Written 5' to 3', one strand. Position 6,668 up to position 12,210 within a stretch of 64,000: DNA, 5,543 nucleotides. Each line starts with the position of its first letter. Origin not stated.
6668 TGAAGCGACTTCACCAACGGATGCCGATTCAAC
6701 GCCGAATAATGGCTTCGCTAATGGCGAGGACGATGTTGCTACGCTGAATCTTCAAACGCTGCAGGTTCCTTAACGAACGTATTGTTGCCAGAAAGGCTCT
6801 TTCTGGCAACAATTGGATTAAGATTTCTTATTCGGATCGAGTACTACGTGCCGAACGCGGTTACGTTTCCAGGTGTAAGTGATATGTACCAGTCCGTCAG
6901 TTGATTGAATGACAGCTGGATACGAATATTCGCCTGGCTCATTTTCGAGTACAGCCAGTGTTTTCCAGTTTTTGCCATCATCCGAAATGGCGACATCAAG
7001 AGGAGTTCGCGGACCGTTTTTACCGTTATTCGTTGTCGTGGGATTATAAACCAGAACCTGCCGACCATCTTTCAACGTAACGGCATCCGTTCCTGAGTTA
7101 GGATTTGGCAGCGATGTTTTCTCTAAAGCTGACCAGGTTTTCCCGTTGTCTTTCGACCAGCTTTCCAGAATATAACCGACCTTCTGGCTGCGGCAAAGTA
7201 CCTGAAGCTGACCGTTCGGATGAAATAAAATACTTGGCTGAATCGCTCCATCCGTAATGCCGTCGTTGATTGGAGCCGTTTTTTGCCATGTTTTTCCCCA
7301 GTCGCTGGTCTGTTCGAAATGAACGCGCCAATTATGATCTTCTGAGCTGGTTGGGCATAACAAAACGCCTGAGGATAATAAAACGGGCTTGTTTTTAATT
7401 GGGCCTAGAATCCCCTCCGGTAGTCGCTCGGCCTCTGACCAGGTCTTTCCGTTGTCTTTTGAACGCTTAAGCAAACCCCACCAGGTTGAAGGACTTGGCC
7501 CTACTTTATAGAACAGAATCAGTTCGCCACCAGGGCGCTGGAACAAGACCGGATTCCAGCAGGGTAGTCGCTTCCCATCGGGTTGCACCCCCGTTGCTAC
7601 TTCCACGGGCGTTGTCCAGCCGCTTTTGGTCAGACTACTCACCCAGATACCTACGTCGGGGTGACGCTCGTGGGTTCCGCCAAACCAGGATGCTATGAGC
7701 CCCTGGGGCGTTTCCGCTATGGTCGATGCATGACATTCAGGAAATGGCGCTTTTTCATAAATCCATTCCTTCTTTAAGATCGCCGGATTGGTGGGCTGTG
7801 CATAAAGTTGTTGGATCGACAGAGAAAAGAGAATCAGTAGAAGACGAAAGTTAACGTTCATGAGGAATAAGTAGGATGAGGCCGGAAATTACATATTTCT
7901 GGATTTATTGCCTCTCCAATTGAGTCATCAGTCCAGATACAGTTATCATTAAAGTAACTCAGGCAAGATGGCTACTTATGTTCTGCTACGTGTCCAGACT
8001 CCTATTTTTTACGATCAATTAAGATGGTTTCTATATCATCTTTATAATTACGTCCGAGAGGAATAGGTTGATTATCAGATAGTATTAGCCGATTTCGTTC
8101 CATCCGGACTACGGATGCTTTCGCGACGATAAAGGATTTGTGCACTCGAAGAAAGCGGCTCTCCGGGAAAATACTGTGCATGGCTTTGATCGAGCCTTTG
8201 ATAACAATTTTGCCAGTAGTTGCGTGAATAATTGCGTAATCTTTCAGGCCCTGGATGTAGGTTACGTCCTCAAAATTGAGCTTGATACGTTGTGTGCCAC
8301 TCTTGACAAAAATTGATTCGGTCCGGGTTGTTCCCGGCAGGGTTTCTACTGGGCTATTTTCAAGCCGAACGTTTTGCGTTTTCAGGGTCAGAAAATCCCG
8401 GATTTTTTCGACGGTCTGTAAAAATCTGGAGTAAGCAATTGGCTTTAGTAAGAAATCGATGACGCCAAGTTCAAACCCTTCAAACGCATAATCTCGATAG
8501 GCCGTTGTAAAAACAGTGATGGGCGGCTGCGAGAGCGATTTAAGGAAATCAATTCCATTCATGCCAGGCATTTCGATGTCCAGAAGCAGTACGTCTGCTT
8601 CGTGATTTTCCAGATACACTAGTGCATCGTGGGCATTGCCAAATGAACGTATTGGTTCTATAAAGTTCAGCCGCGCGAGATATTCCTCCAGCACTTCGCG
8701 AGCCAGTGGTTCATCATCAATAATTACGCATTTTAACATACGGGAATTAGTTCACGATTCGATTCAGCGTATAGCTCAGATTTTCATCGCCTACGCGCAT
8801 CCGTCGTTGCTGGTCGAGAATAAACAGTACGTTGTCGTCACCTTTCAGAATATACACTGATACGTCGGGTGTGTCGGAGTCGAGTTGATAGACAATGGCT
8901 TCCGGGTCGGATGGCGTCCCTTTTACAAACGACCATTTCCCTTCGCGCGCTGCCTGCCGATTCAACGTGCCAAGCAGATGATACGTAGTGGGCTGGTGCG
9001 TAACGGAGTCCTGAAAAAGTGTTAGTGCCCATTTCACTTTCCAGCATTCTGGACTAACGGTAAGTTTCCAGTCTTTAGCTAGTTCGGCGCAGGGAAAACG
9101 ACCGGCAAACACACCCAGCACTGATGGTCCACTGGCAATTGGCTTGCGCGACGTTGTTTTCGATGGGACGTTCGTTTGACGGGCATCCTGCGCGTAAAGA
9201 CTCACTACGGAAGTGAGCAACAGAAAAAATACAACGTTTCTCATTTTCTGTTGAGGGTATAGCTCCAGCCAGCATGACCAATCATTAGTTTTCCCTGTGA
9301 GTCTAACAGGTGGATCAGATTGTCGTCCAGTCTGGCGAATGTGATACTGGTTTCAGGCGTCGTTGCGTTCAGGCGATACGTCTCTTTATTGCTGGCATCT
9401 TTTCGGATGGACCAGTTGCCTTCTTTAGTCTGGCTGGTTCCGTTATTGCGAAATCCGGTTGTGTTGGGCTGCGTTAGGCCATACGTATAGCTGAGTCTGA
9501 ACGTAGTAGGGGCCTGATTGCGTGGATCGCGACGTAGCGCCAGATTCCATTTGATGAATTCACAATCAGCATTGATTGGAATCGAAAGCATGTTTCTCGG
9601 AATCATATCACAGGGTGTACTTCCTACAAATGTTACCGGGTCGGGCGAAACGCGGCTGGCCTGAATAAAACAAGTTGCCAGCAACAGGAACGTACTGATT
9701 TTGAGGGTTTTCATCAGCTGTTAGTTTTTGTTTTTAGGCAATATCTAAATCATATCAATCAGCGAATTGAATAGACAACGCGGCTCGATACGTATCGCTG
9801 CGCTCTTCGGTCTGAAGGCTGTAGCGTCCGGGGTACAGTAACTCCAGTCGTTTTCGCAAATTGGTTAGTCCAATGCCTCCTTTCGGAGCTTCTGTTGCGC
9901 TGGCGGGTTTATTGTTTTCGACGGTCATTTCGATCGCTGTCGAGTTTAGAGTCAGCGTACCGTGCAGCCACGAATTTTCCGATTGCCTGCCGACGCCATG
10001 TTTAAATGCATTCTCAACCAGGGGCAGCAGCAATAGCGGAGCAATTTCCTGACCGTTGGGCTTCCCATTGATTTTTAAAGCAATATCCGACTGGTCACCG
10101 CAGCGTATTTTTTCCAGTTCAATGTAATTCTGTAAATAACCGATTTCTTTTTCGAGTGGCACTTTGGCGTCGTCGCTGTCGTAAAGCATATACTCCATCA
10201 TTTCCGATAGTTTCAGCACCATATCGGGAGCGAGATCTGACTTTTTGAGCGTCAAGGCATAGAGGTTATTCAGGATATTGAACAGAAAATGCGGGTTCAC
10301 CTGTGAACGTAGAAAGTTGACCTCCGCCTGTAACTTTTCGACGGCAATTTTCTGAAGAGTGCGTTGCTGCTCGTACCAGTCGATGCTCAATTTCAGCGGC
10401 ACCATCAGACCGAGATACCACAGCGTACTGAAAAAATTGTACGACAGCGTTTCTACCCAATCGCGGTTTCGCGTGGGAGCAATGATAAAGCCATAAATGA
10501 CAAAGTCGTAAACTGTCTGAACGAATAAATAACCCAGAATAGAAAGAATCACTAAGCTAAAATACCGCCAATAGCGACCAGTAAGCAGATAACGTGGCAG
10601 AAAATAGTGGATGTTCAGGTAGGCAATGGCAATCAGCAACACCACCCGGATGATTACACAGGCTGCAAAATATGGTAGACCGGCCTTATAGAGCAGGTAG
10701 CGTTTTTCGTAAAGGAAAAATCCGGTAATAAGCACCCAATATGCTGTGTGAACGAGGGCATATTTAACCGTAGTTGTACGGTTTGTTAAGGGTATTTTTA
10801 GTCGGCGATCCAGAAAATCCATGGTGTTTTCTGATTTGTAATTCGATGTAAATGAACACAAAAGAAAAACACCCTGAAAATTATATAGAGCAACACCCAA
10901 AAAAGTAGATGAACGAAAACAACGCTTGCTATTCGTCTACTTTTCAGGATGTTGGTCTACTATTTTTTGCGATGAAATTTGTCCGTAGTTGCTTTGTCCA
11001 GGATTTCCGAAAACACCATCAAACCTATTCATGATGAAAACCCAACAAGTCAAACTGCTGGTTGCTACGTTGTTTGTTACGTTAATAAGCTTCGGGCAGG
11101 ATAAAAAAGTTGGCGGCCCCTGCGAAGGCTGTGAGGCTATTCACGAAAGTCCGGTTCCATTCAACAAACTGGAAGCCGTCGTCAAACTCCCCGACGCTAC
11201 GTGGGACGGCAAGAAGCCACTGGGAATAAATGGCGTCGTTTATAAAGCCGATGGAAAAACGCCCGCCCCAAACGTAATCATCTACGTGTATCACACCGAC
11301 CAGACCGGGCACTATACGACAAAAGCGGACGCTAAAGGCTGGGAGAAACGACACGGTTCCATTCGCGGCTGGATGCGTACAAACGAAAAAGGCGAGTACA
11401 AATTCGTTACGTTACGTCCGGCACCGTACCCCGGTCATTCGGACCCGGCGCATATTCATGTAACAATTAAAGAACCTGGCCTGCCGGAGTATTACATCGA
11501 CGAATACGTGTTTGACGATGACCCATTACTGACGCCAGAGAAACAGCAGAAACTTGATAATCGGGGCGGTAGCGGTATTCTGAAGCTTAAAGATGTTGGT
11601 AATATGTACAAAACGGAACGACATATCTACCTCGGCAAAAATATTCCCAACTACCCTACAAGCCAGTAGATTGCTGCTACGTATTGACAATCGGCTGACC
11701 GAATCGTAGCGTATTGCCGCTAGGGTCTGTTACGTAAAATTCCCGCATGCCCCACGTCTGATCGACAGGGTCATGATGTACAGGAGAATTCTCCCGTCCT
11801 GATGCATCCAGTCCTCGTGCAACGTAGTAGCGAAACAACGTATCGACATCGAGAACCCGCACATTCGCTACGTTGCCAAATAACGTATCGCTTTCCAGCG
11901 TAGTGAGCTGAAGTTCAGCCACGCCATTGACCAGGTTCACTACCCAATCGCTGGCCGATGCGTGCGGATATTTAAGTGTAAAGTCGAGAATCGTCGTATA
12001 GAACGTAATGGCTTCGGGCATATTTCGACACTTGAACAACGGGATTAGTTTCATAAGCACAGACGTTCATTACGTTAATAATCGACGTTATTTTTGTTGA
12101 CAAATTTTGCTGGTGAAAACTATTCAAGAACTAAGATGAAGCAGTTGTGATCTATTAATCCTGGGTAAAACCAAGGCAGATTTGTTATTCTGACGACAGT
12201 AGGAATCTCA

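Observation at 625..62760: Window-wide over-represented motif RCTACGT / palindrome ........: a HIP1-like signature in a Bacteroidota genome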

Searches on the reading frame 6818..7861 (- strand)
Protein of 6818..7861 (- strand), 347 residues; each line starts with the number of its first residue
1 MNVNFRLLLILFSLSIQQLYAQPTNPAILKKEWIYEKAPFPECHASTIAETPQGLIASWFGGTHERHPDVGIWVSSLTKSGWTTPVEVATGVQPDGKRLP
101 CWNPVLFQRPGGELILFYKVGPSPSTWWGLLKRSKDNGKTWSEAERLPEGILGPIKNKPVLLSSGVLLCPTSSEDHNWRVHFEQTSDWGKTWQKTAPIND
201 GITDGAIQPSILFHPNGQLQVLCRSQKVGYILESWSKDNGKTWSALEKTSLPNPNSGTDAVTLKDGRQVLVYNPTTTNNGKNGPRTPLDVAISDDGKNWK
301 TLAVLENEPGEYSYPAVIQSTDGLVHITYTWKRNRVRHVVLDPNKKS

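Call 11: search_protein_families(library=ncbifam, proteins=[window:6818-7861:-])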
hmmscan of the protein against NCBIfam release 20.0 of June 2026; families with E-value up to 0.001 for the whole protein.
window:6818-7861:- (347 aa): 0 families

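Call 18: search_protein_families(library=pfam, proteins=[window:6818-7861:-])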
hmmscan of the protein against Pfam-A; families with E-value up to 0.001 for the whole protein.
window:6818-7861:- (347 aa): 3 families
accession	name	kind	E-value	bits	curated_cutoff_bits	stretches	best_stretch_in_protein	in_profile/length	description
PF13088.12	BNR_2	-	2.5e-96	322.7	31.4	1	55-327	3-277/277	BNR repeat-like domain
PF15902.12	Sortilin-Vps10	-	1.7e-05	24.3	33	1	132-248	4-114/446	Sortilin, neurotensin receptor 3,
PF13859.12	BNR_3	-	3.6e-05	23.8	27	1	123-288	84-262/308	BNR repeat-like domain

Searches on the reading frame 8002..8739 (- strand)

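Call 18: search_protein_families(library=pfam, proteins=[window:8002-8739:-])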
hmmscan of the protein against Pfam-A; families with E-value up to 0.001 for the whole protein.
window:8002-8739:- (245 aa): 2 families
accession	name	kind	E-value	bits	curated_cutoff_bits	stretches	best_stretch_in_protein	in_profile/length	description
PF00072.30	Response_reg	-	4.9e-21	75.4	30.2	1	5-110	2-110/111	Response regulator receiver domain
PF04397.21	LytTR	-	9.3e-18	64.7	22.6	1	152-240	4-97/98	LytTr DNA-binding domain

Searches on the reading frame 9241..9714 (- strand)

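Call 18: search_protein_families(library=pfam, proteins=[window:9241-9714:-])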
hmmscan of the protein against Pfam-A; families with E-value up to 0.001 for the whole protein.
window:9241-9714:- (157 aa): 1 family
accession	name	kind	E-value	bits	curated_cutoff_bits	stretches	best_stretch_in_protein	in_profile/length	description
PF04170.18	NlpE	-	0.00016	22.9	22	1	49-145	8-84/86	NlpE N-terminal domain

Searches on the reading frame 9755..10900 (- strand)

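Call 11: search_protein_families(library=ncbifam, proteins=[window:9755-10900:-])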
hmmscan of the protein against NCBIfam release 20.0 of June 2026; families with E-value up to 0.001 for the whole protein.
window:9755-10900:- (381 aa): 0 families

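Call 18: search_protein_families(library=pfam, proteins=[window:9755-10900:-])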
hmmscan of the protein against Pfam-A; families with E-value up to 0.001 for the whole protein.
window:9755-10900:- (381 aa): 1 family
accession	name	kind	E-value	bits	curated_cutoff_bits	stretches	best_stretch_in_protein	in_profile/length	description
PF06580.19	His_kinase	-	1.8e-25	89.4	25.2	1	192-270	1-80/81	Histidine kinase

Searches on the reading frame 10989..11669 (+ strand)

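Call 18: search_protein_families(library=pfam, proteins=[window:10989-11669:+])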
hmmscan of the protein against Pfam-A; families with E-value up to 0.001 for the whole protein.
window:10989-11669:+ (226 aa): 2 families
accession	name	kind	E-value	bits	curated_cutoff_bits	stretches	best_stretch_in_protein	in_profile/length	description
PF00775.27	Dioxygenase_C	-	1.7e-10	41.1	27.3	1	69-181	21-145/182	Dioxygenase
PF13620.12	CarboxypepD_reg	-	0.00046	20.9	32.3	0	80-117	2-38/82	Carboxypeptidase regulatory-like domain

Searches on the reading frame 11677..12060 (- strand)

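Call 18: search_protein_families(library=pfam, proteins=[window:11677-12060:-])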
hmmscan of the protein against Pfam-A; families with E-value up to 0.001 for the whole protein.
window:11677-12060:- (127 aa): 1 family
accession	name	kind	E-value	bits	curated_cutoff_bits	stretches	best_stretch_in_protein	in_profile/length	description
PF00903.31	Glyoxalase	-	5.8e-07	30.4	20.6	1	12-120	10-121/121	Glyoxalase/Bleomycin resistance protein/Dioxygenase superfamily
